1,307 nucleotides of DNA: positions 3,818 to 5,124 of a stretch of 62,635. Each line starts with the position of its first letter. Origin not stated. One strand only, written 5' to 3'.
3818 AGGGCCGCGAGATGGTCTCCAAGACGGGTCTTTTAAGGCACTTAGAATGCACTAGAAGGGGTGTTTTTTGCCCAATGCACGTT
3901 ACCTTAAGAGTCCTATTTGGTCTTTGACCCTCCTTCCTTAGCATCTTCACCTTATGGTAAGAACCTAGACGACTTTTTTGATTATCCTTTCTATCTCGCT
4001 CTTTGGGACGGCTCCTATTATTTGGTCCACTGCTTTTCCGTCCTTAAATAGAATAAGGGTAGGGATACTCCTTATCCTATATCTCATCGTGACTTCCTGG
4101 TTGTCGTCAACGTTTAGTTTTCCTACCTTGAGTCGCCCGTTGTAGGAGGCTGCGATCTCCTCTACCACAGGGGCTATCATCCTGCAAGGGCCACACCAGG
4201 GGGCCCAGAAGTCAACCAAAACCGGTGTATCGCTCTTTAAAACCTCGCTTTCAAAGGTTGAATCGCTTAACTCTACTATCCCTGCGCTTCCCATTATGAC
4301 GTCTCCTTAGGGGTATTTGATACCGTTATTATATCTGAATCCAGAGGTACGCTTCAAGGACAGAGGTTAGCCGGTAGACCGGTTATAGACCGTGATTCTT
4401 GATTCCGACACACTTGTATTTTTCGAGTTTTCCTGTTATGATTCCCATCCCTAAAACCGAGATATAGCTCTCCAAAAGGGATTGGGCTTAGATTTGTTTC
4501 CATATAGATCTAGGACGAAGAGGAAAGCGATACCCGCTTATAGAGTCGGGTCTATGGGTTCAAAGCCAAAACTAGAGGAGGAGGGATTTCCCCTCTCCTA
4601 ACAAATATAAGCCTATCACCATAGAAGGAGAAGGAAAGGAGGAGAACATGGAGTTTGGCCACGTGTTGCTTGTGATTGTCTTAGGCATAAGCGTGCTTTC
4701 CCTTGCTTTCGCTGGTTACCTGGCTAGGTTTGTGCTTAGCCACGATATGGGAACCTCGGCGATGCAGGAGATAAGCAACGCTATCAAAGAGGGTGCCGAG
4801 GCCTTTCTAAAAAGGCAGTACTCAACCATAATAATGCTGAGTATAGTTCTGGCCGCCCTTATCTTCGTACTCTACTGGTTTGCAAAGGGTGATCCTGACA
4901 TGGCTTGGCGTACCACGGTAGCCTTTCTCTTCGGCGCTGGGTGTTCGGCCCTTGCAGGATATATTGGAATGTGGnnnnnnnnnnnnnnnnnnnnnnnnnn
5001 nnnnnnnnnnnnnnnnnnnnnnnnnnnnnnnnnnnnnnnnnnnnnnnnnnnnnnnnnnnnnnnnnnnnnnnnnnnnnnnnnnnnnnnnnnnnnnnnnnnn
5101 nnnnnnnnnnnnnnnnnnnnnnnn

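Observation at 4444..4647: Candidate novel riboswitch-like leader upstream of the H+-pyrophosphatase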

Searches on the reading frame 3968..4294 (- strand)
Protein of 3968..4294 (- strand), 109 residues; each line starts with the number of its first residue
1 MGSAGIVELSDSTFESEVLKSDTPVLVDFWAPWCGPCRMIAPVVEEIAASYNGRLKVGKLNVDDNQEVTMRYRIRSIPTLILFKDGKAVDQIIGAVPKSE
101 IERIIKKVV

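Call 7: search_protein_families(library=pfam, proteins=[window:3968-4294:-])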
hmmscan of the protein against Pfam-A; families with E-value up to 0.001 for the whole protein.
window:3968-4294:- (109 aa): 7 families
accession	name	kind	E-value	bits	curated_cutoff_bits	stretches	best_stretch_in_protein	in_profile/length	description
PF00085.26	Thioredoxin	-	1.1e-34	118.9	23.5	1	6-107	2-103/103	Thioredoxin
PF13098.12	Thioredoxin_2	-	7e-11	42.8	27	1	20-104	3-103/104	Thioredoxin-like domain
PF14595.12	Thioredoxin_9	-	5.3e-08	33.2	25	1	10-98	29-119/129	Thioredoxin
PF13905.12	Thioredoxin_8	-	4.3e-07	30.6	27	1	23-69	2-50/94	Thioredoxin-like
PF13192.12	Thioredoxin_3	-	1.8e-05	25.1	24.8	1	32-102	8-72/76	Thioredoxin domain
PF04756.19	OST3_OST6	-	8.3e-05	22.6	27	1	5-85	12-104/294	OST3 / OST6 family, transporter family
PF07449.17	HyaE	-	0.00047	20.6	22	1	43-94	49-101/108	Hydrogenase-1 expression protein HyaE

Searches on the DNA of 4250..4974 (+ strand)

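Call 4: search_rna_families(source=window, start=4250, end=4720, threshold=evalue, max_evalue=10, show_alignments=3)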
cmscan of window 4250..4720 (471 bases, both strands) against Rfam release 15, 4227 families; matches with E-value up to 10: 2.
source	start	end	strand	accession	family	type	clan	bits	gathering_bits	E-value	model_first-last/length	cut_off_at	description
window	4571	4594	-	RF00192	BLV_package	Cis-reg;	-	16.8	70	0.36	1-55/55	no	Bovine leukaemia virus RNA packaging signal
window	4405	4494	-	RF00176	Tombus_3_IV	Cis-reg;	-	14.1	33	2.1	1-92/92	no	Tombusvirus 3' UTR region IV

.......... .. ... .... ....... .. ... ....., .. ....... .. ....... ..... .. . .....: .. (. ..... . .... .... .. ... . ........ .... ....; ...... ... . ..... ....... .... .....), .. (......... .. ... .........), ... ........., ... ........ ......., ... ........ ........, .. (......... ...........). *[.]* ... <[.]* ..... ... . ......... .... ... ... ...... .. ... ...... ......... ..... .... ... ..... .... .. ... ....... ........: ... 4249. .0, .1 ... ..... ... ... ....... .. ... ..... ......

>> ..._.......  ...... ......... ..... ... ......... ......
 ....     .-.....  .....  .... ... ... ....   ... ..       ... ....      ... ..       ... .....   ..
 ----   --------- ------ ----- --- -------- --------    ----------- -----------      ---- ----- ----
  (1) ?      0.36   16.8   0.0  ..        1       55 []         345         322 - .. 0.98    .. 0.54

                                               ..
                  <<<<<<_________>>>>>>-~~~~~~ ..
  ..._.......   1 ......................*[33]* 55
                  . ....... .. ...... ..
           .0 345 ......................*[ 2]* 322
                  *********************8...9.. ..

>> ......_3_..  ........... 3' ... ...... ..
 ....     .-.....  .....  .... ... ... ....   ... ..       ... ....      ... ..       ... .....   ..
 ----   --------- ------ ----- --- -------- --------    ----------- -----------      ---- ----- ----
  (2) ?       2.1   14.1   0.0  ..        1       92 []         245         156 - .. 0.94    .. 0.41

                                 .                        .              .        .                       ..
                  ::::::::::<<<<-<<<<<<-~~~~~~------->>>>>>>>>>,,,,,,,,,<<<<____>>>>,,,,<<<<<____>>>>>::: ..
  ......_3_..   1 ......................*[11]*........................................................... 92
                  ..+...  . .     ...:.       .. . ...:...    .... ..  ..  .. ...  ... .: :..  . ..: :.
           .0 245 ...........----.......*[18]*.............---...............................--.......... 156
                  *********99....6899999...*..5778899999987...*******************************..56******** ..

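Call 56: build_rna_model(alignment_id=A5)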
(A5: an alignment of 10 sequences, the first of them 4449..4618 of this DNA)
Model R1 built from alignment A5 (10 sequences, 186 columns); structure: RNAalifold consensus.
model positions 161; base pairs 26; branch points 1; effective number of sequences 2.48; information 0.59 bits per position. Calibrated on 0.2 Mb of random sequence (short: E-values are rough).
structure used (alignment columns):
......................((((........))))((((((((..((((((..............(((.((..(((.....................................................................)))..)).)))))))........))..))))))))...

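Call 57: search_with_rna_model(model_id=R1, sources=[window, L083, L084, L086, L092, L093, L094, L095, L096, L097, L098, L101, L102, L175, L176, L177, L178, L179, L180, L184, L254, L249, L081, L089, L091, L169, L170, L171, L172, L173, L001, L002, L003, L004, L005, L103, L104, L110, L181, L185, L190, L195], max_evalue=1, make_alignment=true)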
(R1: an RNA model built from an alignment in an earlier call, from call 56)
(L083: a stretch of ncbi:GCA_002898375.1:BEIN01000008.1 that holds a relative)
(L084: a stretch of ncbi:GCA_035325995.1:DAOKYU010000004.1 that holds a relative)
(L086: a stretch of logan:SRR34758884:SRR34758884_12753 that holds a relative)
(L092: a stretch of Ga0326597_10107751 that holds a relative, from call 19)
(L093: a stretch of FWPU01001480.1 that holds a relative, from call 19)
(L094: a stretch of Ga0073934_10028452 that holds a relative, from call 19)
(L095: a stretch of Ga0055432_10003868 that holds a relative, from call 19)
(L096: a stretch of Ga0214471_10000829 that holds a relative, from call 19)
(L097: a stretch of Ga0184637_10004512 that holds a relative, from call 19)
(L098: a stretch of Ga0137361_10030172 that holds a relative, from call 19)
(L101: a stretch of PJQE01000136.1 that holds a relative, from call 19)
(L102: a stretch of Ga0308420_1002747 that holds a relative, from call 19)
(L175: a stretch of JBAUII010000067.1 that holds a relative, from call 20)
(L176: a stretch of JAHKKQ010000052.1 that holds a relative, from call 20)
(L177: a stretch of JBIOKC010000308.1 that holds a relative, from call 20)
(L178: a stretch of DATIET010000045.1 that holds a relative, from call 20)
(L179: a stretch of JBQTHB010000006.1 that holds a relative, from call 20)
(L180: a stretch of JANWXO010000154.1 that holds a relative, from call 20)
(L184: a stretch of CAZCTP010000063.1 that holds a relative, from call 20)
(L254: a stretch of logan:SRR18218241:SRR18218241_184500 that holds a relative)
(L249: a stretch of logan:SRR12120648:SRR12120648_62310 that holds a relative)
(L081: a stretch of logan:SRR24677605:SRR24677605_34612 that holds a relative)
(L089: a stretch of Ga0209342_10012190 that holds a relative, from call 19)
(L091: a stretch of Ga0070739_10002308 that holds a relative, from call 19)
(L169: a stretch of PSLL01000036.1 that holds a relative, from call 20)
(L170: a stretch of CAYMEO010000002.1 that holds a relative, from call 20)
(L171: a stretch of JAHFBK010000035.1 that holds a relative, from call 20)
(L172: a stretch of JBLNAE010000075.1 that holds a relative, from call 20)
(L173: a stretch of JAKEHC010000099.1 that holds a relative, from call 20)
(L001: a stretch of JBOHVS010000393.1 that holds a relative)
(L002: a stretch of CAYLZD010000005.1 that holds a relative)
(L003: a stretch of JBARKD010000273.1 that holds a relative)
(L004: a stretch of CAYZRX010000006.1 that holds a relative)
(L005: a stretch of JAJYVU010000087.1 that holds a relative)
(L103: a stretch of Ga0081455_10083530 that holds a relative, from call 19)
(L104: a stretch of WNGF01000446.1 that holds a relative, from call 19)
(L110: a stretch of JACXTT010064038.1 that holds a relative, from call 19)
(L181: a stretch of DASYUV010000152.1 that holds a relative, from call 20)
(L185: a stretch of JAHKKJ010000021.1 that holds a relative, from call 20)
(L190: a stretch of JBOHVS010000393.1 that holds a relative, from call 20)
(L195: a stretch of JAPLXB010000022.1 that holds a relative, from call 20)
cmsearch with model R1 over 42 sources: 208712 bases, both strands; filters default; matches with E-value up to 1: 14.
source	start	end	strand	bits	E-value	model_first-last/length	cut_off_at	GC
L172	1012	1172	+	164.7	2.7e-34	1-161/161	no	0.4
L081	1809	1970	+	164.5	3e-34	1-161/161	no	0.39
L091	1009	1170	+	164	3.8e-34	1-161/161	no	0.4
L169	1007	1166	+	161.4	1.5e-33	1-161/161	no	0.34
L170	1006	1164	+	156.6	1.6e-32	1-161/161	no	0.38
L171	128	307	+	140.6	6.1e-29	1-161/161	no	0.37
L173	988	1169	+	138.9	1.4e-28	1-161/161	no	0.35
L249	626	773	+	126.4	8.4e-26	1-161/161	no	0.4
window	4448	4618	+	122.3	6.7e-25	1-161/161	no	0.44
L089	1009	1168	+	111.4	1.8e-22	1-161/161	no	0.36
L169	1038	1185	-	30.6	0.00015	1-161/161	no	0.34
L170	1037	1184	-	29.8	0.00023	1-161/161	no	0.37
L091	388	450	-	18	0.094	1-161/161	no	0.38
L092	1060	1158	+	14.8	0.48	56-142/161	no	0.37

Alignment A6: 14 matches aligned to the model, 261 columns, each read 5' to 3' on its own strand. Consensus structure (alignment columns), stored with it:
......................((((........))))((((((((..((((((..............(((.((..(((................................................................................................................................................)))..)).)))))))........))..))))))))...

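Call 67: search_rna_families(sources=[L089, L169, L249, L095, L093, L173, L092, L254], threshold=evalue, max_evalue=1)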
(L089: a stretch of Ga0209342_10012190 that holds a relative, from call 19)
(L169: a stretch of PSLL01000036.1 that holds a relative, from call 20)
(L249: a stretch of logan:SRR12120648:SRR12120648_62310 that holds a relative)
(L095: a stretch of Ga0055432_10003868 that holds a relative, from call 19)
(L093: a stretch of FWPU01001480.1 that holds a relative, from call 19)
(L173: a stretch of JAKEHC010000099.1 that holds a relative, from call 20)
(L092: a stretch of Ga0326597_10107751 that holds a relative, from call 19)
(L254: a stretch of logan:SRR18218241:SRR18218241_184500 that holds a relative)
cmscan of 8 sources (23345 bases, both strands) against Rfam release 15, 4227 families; matches with E-value up to 1: 0.
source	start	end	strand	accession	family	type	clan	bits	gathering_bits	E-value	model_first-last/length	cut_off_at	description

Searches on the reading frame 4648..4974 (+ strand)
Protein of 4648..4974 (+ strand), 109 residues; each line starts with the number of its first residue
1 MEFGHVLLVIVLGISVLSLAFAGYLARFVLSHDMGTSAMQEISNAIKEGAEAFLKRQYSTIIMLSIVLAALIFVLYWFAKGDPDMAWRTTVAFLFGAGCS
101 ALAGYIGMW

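Call 19: find_related_loci(query=A2, collection=metagenome_contigs, flank=1200)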
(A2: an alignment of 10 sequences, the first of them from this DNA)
Query A2 (109 aa) in metagenome_contigs; peptide patterns used: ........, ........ (x = any residue, [..] = any of these).
600 stretches matched a pattern (row limit reached: there are more); 482 encode a relative of the query (tblastn E <= 1e-3); the best 80 are kept; 80 distinct loci.
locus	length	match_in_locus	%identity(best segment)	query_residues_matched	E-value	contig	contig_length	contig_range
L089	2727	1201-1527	91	1-109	7e-64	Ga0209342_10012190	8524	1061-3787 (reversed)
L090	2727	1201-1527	91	1-109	2e-63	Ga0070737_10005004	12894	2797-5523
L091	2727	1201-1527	91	1-109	2e-63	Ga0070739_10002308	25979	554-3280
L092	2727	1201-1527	89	1-109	4e-63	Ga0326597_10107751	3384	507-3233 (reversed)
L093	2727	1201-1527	89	1-109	1e-62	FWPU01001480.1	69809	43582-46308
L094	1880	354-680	88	1-109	4e-62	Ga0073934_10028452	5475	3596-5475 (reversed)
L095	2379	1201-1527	83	1-109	2e-60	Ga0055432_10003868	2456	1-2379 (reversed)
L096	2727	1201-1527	81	1-109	2e-57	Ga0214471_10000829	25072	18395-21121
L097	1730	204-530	79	1-109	8e-56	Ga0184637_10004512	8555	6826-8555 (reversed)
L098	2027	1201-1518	72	4-109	9e-46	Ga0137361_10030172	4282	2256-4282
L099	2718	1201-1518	72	4-109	4e-45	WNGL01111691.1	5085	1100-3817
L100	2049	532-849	70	4-109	1e-44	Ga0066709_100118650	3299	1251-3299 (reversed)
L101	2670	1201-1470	77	20-109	3e-44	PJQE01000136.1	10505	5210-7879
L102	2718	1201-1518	67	4-109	2e-42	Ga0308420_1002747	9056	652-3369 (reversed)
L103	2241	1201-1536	63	6-109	3e-38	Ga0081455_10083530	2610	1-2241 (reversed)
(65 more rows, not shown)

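Call 20: find_related_loci(query=A2, collection=genome_contigs, flank=1200)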
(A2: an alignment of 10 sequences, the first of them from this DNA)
Query A2 (109 aa) in genome_contigs; peptide patterns used: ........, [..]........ (x = any residue, [..] = any of these).
600 stretches matched a pattern (row limit reached: there are more); 517 encode a relative of the query (tblastn E <= 1e-3); the best 80 are kept; 80 distinct loci.
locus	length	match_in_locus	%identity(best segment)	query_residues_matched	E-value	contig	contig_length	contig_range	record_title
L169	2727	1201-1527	92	1-109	1e-64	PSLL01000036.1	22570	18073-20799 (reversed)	MAG: Candidatus Dadabacteria bacterium isolate ERB_12_1 NODE_585_length_22570_cov_4.373396, whole genome shotgun sequenc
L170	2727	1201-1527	92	1-109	9e-64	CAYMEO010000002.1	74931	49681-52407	MAG TPA_asm: uncultured Spirochaetia bacterium isolate binchicken_co71_42 genome assembly, contig: NODE_130_length_74931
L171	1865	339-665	90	1-109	2e-64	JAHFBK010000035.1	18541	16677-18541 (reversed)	MAG: Candidatus Dadabacteria bacterium isolate nzgw197 NODE_1113_length_18542_cov_20.196406, whole genome shotgun sequen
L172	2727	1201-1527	90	1-109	8e-63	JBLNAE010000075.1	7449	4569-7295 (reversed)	MAG: Ignavibacteriales bacterium isolate MAG185 PRJNA951521_bin43_renamed_74, whole genome shotgun sequence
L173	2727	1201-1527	89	1-109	9e-61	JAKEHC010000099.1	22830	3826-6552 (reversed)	MAG: Candidatus Dadabacteria bacterium isolate PMV_6.24 PMV_6.24.k101_665975, whole genome shotgun sequence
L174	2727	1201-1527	82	1-109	2e-58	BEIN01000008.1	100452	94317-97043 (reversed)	Bacterium HR37 DNA, contig: NODE_93_8, isolate: HRbin37, whole genome shotgun sequence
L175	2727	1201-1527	81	1-109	5e-58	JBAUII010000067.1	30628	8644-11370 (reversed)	MAG: Thermodesulfobacteriota bacterium isolate MFD09513_ilm_asm_bin6 k127_85774, whole genome shotgun sequence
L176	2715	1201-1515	85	5-109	2e-57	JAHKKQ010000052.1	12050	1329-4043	MAG: Candidatus Dadabacteria bacterium isolate CR_Sed_300A_bin.14 scaffold_1280, whole genome shotgun sequence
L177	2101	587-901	83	5-109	4e-56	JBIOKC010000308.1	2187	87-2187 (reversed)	MAG: Thermodesulfobacteriota bacterium isolate GcL13-15 k141_1432715_length_2187_cov_11.0000, whole genome shotgun seque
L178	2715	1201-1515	82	5-109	2e-55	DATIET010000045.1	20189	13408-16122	MAG TPA_asm: Thermodesulfobacteriota bacterium isolate SMAG_U16376 k141_1144677, whole genome shotgun sequence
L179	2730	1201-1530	72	1-109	2e-49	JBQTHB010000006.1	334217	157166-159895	MAG: Deltaproteobacteria bacterium isolate SAW255 c_000000311018, whole genome shotgun sequence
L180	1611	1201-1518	67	4-109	4e-42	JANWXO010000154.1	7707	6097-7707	MAG: Candidatus Binatia bacterium isolate SKYG48 NODE_154_length_7707_cov_2.444299, whole genome shotgun sequence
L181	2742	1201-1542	61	4-109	9e-38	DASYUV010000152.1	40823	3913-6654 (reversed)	MAG TPA_asm: Candidatus Binatia bacterium isolate SMAG_U4604 k141_514610, whole genome shotgun sequence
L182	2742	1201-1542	61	4-109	1e-37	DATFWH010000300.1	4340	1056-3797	MAG TPA_asm: Candidatus Binatia bacterium isolate SMAG_U9485 k141_4856717, whole genome shotgun sequence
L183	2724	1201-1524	57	2-109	2e-37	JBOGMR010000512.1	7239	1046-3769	MAG: Bryobacteraceae bacterium isolate M3-S_metawrap_bin.207 k127_1732689, whole genome shotgun sequence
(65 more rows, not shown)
